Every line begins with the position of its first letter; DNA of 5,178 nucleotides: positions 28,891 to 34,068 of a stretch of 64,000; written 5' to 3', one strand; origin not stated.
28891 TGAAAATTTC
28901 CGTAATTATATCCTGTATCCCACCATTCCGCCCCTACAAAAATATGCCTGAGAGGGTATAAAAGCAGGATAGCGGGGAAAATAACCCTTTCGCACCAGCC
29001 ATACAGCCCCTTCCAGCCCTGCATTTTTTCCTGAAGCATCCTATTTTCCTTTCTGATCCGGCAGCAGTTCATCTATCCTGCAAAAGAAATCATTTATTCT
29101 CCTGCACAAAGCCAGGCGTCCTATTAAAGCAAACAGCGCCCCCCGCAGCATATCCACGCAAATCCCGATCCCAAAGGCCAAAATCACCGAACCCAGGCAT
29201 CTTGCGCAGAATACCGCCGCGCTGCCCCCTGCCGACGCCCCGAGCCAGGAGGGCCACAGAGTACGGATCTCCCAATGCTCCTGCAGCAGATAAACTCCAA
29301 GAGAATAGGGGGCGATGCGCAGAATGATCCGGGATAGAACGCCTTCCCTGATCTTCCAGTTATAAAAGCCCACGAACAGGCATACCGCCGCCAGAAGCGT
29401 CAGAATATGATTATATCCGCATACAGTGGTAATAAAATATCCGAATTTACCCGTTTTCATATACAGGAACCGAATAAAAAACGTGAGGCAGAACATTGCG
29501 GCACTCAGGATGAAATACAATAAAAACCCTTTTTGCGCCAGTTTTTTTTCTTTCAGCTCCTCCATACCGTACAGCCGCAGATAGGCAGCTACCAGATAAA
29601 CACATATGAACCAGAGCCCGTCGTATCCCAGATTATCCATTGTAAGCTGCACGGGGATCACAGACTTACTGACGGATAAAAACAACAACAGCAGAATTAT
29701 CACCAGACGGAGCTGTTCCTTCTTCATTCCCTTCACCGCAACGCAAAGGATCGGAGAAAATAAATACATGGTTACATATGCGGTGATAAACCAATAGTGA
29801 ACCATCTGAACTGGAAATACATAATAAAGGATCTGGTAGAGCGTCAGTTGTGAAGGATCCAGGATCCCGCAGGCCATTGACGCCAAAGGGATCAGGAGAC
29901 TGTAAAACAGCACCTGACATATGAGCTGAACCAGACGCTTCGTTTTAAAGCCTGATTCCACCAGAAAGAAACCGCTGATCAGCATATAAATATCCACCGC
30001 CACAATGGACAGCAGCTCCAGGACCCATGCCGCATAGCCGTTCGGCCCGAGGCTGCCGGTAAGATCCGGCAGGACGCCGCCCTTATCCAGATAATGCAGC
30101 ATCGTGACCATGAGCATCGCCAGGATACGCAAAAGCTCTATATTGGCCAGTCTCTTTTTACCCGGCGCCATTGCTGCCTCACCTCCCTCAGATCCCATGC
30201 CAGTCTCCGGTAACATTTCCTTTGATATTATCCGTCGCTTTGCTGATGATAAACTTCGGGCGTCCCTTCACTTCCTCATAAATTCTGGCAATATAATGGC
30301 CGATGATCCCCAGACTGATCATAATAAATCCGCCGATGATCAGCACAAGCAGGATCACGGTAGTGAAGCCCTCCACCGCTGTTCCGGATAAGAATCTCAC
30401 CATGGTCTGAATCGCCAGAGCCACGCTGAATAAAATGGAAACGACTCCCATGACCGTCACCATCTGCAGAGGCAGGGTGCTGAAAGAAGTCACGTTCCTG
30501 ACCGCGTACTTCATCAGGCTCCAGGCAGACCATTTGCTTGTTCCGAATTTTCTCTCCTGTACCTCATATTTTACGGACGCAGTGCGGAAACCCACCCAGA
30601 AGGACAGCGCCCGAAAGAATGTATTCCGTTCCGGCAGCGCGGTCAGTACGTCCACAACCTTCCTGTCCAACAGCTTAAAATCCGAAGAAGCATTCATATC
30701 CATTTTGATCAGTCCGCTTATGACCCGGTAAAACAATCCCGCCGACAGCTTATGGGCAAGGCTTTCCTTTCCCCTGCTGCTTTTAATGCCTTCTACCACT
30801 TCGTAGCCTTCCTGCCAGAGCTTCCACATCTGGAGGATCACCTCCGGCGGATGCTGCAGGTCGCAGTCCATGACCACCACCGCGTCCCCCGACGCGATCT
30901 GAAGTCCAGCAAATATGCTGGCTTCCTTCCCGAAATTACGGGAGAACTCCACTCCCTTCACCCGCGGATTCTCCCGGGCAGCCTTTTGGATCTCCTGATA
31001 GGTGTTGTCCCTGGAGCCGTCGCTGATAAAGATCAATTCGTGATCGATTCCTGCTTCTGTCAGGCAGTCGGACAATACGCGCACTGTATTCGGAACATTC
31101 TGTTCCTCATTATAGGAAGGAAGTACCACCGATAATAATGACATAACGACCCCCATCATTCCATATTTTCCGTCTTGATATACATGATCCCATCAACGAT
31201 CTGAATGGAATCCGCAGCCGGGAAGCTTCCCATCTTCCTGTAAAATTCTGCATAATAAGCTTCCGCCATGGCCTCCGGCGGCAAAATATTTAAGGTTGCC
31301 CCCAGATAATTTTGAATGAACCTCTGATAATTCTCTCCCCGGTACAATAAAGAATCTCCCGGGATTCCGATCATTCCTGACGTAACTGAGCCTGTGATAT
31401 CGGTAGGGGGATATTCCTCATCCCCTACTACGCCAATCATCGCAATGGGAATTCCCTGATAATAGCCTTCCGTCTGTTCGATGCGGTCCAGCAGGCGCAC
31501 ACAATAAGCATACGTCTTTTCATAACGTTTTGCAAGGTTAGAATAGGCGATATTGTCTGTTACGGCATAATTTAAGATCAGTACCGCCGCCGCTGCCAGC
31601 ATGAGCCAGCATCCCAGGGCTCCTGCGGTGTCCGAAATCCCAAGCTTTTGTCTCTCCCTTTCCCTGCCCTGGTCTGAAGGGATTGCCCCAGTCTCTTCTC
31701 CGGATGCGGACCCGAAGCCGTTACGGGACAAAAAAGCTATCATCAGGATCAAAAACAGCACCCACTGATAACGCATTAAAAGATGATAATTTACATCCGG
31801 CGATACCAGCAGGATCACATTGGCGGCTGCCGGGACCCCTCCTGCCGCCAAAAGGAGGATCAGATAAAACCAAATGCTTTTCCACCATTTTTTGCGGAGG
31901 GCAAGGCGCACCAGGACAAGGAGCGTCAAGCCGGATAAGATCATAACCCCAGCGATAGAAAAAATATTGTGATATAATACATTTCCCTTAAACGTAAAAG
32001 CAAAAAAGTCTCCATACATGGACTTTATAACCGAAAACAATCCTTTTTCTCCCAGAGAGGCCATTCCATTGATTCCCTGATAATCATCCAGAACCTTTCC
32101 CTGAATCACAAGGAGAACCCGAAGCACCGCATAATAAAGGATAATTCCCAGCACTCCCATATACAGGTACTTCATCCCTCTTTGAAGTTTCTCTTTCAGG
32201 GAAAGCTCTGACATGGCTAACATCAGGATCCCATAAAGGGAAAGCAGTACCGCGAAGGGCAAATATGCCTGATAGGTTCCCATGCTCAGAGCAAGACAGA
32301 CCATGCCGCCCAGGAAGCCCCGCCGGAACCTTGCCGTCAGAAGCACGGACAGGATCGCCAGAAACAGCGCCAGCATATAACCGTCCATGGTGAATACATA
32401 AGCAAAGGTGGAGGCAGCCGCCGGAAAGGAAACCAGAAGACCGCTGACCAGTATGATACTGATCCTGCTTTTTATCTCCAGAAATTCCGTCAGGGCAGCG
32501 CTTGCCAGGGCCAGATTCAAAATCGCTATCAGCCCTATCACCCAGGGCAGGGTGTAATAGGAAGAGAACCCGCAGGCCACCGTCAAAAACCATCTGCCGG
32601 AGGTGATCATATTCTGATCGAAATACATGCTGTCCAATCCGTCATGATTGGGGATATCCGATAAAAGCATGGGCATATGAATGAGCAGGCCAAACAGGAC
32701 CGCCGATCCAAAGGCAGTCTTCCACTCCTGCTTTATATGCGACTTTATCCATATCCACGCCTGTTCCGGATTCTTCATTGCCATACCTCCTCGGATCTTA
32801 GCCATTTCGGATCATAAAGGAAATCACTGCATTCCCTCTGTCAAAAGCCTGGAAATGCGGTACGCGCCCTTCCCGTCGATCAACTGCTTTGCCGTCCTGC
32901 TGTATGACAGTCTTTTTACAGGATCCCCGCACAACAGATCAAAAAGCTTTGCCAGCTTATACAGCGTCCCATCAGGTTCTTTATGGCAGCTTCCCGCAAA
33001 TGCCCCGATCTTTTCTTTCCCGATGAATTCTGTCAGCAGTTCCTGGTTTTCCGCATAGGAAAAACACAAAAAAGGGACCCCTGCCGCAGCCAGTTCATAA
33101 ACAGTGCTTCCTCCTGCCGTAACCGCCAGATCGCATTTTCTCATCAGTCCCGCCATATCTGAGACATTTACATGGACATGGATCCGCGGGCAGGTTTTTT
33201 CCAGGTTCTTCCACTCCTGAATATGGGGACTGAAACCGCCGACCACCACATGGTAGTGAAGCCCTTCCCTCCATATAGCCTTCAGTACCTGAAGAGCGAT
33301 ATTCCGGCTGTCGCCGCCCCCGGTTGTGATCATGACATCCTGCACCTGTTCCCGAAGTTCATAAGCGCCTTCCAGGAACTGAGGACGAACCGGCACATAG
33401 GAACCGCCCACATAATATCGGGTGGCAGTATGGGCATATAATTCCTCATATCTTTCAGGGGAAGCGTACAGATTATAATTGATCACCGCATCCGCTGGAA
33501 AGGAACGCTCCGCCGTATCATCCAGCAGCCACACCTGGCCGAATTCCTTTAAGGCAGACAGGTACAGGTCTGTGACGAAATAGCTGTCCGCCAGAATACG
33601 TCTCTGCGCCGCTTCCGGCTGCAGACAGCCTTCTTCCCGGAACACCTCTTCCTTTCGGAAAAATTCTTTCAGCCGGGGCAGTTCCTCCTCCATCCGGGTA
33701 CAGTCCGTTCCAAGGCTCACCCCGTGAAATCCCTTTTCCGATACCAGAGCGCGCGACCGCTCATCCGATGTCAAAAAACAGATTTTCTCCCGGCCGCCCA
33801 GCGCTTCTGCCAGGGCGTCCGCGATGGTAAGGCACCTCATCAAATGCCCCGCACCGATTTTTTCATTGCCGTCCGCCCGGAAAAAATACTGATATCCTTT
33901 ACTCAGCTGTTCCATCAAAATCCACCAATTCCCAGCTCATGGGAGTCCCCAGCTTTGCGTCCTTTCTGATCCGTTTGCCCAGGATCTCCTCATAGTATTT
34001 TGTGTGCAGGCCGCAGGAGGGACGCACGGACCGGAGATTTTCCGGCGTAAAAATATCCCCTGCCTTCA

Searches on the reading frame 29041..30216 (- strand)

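Call 10: search_protein_families(library=ncbifam, proteins=[window:29041-30216:-], max_evalue=0.00001)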
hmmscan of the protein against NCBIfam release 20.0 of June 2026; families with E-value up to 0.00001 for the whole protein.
window:29041-30216:- (391 aa): 0 families

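Call 11: search_protein_families(library=pfam, proteins=[window:29041-30216:-], max_evalue=0.00001)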
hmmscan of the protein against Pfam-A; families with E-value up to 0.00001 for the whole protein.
window:29041-30216:- (391 aa): 1 family
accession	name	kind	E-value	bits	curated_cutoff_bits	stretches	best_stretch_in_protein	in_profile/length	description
PF01757.29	Acyl_transf_3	-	1.7e-24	86.9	31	1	24-349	2-323/326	Acyltransferase domain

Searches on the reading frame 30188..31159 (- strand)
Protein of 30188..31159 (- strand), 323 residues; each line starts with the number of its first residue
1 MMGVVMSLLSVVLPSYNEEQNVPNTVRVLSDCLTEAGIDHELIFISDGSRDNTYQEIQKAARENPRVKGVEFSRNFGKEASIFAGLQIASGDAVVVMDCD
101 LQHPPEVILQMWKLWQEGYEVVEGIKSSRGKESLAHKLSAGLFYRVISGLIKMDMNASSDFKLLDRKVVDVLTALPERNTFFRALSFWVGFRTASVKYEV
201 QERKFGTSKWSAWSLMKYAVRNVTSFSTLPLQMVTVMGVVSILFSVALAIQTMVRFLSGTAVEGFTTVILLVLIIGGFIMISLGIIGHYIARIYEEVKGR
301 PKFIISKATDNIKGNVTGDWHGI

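Call 4: search_protein_families(library=pfam, proteins=[window:30188-31159:-])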
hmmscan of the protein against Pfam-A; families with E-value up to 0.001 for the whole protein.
window:30188-31159:- (323 aa): 3 families
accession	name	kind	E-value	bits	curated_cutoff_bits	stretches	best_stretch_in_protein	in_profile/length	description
PF00535.33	Glycos_transf_2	-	6.1e-26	91.8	23.3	1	10-124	1-113/168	Glycosyl transferase family 2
PF13641.12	Glyco_tranf_2_3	-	1.5e-06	28.8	27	1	9-134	3-131/230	Glycosyltransferase like family 2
PF10111.15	Glyco_tranf_2_2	-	0.00024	21.1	27.3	1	10-114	1-105/276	Glycosyltransferase like family 2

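Call 5: search_protein_families(library=ncbifam, proteins=[window:30188-31159:-])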
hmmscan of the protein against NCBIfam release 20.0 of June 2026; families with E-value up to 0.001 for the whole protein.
window:30188-31159:- (323 aa): 17 families
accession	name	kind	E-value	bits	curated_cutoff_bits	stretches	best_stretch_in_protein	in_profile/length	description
NF047588.1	GlcsyltransPgfSStrep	equivalog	2.1e-83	280.1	500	1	9-308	3-305/308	glycosyltransferase PgfS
NF007986.1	PRK10714.1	equivalog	7.6e-49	166.4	529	1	9-308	8-311/316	undecaprenyl-phosphate 4-deoxy-4-formamido-L-arabinose transferase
TIGR03937.1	PgaC_IcaA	equivalog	2.1e-17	63.2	422.3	1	8-152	46-188/407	poly-beta-1,6-N-acetyl-D-glucosamine synthase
NF010496.0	PRK13915.1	equivalog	1e-10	41.2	262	1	9-105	33-131/307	glucosyl-3-phosphoglycerate synthase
NF041875.1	EPS_EpsD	equivalog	2.6e-10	40.2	370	1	9-120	1-109/325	exopolysaccharide biosynthesis glycosyltransferase EpsD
NF047683.1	TeichurnBiosyTuaG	equivalog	2.3e-09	37.3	400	1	7-106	6-102/252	teichuronic acid biosynthesis protein TuaG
NF007482.0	PRK10073.1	equivalog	8.5e-09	34.9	423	1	7-107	6-102/334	glycosyltransferase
TIGR04283.1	glyco_like_mftF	equivalog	9.2e-08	31.9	182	1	9-115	1-97/221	TIGR04283 family arsenosugar biosynthesis glycosyltransferase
TIGR04242.1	nodulat_NodC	equivalog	5.3e-06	25.6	550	1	9-111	50-152/395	chitooligosaccharide synthase NodC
NF041391.1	DPhHxTase_Halo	equivalog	7.2e-06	25.1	375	1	15-136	3-114/213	dolichyl-phosphate hexose transferase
TIGR04182.1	glyco_TIGR04182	equivalog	8.4e-06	25.4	325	0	10-119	3-101/293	S-layer glycoprotein N-glycosyltransferase AglJ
NF058614.1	PPMAGASynPpgS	equivalog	3.6e-05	23.3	370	1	11-133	4-120/226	polyprenyl-phospho-N-acetylgalactosaminyl synthase PpgS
NF050050.1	ProtGlycPglI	equivalog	5.2e-05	22.8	500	1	6-125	1-118/306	GalNAc(5)-diNAcBac-PP-undecaprenol beta-1,3-glucosyltransferase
TIGR03965.1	mycofact_glyco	equivalog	0.00011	21.3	280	1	9-102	76-166/467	mycofactocin biosynthesis glycosyltransferase MftF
TIGR03111.1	glyc2_xrt_Gpos1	hypoth_equivalog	0.00012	21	363.95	1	9-113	51-154/439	TIGR03111 family XrtG-associated glycosyltransferase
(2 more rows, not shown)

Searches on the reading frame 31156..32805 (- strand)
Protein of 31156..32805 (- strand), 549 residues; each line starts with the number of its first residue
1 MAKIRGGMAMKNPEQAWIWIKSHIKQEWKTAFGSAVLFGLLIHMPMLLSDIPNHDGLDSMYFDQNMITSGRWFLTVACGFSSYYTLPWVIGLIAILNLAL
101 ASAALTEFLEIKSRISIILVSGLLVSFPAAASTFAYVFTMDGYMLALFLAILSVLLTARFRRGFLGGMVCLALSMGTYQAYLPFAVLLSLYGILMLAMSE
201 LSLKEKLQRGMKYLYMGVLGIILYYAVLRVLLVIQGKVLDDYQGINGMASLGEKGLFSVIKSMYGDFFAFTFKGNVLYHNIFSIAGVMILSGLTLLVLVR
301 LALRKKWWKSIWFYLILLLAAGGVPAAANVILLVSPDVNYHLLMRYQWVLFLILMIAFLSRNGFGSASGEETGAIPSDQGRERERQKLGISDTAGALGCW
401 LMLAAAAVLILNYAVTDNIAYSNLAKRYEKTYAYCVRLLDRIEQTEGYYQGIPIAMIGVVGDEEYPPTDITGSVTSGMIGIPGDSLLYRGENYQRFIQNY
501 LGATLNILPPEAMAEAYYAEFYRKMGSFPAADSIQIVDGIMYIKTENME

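Call 4: search_protein_families(library=pfam, proteins=[window:31156-32805:-])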
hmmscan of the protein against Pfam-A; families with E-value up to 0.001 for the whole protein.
window:31156-32805:- (549 aa): 1 family
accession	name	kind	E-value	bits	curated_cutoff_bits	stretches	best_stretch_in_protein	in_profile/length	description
PF14264.12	Glucos_trans_II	-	1.3e-42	146.5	30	1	45-349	2-314/317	Glucosyl transferase GtrII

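Call 5: search_protein_families(library=ncbifam, proteins=[window:31156-32805:-])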
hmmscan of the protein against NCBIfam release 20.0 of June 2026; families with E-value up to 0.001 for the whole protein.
window:31156-32805:- (549 aa): 0 families

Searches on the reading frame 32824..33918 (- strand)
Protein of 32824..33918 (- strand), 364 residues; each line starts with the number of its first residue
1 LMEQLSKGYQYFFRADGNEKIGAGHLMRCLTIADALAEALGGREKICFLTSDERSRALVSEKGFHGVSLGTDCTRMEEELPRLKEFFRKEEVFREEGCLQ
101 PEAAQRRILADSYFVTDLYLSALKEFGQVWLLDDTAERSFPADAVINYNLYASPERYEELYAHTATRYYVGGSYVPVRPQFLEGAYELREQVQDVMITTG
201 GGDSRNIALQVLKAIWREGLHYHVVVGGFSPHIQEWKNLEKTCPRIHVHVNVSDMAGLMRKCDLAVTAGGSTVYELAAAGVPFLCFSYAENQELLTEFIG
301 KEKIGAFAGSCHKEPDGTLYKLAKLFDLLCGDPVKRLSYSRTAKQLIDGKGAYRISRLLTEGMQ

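Call 4: search_protein_families(library=pfam, proteins=[window:32824-33918:-])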
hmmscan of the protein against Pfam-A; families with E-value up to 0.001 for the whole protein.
window:32824-33918:- (364 aa): 0 families

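Call 5: search_protein_families(library=ncbifam, proteins=[window:32824-33918:-])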
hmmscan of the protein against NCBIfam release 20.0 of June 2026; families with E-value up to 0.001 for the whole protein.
window:32824-33918:- (364 aa): 2 families
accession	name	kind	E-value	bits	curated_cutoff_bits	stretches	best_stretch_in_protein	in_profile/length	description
TIGR03590.1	PseG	equivalog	1.8e-53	182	153.55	1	12-297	4-278/280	UDP-2,4-diacetamido-2,4,6-trideoxy-beta-L-altropyranose hydrolase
TIGR01133.1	murG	equivalog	3.4e-06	26.3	250.25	1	232-357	224-351/353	undecaprenyldiphospho-muramoylpentapeptide beta-N-acetylglucosaminyltransferase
